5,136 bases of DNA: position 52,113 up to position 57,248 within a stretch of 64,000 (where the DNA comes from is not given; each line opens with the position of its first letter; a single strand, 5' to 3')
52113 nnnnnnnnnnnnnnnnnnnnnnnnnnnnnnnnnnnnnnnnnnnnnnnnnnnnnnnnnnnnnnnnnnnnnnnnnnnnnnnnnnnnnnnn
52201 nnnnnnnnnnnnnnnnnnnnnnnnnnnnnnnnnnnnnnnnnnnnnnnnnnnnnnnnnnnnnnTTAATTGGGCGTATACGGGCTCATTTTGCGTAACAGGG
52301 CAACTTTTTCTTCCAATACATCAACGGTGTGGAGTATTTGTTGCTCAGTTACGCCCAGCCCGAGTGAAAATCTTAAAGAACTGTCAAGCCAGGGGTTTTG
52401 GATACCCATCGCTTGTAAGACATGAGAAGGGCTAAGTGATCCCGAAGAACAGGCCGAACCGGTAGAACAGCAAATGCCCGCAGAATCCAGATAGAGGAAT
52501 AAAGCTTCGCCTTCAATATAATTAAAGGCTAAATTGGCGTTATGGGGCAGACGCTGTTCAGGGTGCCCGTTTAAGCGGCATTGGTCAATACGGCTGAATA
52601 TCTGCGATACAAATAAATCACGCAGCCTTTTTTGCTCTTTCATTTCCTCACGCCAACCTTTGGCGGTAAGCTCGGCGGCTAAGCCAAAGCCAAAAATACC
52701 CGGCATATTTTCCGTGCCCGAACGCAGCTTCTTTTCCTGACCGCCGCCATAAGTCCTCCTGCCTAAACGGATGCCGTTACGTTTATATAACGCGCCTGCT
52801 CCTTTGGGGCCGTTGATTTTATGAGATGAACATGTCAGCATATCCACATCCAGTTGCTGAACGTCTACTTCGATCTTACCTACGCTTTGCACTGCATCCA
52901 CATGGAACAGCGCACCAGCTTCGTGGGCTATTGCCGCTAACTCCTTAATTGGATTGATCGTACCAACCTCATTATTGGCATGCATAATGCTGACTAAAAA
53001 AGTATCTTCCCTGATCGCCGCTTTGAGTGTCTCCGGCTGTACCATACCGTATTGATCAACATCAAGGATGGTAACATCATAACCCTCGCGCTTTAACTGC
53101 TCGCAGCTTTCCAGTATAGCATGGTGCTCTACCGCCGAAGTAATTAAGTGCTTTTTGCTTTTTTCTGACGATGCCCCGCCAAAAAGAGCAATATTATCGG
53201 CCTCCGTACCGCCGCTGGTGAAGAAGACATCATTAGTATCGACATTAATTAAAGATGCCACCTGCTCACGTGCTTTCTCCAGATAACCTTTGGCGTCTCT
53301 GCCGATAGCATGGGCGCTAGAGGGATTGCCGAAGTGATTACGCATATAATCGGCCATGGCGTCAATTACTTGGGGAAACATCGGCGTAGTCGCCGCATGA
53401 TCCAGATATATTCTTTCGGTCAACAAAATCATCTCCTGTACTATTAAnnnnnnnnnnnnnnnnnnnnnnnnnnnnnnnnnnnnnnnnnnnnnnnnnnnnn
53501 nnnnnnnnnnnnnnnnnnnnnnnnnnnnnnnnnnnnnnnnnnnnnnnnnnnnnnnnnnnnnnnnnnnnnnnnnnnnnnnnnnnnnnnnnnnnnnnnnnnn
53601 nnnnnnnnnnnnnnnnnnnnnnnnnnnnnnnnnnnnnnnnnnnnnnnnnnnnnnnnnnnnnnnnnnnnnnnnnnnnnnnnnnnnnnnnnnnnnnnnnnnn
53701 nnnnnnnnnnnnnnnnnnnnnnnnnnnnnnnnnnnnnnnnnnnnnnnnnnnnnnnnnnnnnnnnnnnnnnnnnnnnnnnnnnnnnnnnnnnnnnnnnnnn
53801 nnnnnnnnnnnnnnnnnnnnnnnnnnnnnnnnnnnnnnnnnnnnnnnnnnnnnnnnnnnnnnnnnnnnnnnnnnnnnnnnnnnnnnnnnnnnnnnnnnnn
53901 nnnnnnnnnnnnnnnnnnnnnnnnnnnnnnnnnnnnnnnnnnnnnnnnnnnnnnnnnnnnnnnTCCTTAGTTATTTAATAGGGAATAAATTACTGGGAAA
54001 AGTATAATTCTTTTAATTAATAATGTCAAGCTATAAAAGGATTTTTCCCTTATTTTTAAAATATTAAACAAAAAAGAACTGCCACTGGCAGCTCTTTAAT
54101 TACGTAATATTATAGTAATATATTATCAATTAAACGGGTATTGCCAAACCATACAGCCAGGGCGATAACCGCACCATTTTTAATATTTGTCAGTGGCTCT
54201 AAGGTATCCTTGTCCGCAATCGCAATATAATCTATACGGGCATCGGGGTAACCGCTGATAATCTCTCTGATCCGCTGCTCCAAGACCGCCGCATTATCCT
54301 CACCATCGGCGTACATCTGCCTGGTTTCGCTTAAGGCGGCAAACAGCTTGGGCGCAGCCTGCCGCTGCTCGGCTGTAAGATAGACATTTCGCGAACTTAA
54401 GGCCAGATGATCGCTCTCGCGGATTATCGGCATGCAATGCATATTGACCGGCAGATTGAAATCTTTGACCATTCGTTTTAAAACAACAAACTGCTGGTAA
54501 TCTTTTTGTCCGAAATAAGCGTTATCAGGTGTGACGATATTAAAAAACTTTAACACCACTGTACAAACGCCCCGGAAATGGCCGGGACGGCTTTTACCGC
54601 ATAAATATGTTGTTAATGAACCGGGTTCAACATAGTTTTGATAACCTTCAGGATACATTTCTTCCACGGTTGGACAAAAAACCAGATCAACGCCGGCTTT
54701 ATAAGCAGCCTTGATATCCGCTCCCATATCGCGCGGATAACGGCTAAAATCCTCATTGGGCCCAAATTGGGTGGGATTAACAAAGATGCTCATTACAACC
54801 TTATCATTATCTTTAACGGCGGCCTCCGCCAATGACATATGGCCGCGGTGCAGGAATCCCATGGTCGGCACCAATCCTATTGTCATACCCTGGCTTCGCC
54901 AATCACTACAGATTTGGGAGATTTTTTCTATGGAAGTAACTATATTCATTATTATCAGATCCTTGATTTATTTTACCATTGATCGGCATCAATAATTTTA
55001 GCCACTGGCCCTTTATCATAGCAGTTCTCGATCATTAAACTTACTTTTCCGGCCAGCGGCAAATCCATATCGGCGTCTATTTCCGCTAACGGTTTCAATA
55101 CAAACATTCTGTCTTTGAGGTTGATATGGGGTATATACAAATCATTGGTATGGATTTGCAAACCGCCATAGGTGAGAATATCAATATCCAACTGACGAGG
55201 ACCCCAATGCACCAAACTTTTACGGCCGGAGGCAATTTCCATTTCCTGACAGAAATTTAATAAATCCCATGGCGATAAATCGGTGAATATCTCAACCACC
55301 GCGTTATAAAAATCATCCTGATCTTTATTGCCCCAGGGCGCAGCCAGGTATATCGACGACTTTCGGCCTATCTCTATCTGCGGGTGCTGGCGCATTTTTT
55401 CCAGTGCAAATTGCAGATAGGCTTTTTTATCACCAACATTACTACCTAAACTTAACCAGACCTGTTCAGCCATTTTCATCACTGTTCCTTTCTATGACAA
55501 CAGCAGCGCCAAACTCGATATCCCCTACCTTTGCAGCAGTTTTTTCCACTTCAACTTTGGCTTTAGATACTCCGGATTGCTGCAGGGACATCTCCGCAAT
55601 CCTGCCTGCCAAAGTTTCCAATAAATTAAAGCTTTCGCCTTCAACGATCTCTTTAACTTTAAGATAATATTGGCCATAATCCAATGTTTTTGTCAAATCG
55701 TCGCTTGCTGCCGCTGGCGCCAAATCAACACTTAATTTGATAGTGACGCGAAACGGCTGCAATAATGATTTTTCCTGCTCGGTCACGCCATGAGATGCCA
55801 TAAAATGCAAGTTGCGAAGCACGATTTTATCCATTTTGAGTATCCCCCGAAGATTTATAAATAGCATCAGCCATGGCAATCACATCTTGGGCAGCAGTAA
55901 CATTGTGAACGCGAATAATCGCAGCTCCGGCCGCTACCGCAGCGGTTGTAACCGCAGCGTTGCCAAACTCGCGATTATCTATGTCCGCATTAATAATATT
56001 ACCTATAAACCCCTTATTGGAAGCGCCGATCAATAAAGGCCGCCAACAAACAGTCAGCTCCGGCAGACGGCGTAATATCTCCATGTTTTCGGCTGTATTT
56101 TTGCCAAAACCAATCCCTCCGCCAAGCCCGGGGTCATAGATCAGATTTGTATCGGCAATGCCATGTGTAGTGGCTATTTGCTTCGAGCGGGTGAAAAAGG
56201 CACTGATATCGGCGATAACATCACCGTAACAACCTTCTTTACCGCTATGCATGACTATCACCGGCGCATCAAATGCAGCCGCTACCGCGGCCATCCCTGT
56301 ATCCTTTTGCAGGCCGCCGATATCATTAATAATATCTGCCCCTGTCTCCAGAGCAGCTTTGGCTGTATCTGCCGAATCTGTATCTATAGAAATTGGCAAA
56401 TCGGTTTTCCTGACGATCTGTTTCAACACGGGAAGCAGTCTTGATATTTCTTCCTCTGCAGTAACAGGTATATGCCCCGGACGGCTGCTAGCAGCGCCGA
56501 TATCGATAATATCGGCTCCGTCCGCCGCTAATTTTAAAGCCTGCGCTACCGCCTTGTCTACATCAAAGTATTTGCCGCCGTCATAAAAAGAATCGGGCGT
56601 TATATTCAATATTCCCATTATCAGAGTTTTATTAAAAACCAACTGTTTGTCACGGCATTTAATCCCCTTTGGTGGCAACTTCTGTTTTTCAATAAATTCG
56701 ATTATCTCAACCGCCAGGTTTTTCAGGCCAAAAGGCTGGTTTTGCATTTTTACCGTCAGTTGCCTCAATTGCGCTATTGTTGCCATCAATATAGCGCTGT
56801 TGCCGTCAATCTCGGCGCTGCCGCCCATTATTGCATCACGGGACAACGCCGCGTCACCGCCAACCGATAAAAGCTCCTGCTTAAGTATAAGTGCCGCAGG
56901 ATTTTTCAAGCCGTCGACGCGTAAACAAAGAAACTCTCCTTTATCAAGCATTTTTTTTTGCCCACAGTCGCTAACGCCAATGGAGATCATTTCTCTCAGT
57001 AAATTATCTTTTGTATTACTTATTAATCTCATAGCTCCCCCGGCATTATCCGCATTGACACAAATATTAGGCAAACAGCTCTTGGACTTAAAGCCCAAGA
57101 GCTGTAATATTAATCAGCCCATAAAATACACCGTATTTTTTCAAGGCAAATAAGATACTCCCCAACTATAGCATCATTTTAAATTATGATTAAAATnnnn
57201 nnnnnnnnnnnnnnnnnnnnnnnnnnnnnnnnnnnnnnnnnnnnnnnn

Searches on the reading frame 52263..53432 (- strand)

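Call 89: search_protein_families(library=pfam, proteins=[window:52263-53432:-], max_evalue=0.00001)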
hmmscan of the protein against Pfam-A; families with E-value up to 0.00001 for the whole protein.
window:52263-53432:- (389 aa): 3 families
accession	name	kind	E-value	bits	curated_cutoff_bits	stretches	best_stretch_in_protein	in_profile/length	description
PF00266.25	Aminotran_5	-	9.6e-89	298.4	21.5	1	8-366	1-368/371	Aminotransferase class-V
PF01041.23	DegT_DnrJ_EryC1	-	1.7e-06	27.9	19.8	1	69-185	42-151/360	DegT/DnrJ/EryC1/StrS aminotransferase family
PF01212.27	Beta_elim_lyase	-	3.6e-06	26.9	27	1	54-180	37-169/288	Beta-eliminating lyase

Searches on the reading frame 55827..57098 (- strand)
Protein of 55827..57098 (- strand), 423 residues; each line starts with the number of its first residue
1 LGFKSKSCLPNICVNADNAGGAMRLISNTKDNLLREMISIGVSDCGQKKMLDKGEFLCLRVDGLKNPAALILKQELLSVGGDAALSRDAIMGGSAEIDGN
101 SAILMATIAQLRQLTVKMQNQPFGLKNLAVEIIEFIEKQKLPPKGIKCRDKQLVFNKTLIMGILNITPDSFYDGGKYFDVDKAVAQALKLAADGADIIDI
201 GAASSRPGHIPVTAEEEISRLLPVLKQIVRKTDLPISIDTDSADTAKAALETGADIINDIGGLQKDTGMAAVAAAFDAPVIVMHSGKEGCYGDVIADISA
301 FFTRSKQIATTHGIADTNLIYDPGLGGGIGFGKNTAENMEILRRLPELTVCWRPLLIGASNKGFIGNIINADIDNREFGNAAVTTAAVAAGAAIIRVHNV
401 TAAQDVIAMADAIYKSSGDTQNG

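Call 89: search_protein_families(library=pfam, proteins=[window:55827-57098:-], max_evalue=0.00001)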
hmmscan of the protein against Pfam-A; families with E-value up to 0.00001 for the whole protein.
window:55827-57098:- (423 aa): 1 family
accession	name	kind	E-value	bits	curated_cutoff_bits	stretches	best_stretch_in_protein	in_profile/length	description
PF00809.28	Pterin_bind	-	7.8e-73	245.5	25.5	1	161-398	1-244/244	Pterin binding enzyme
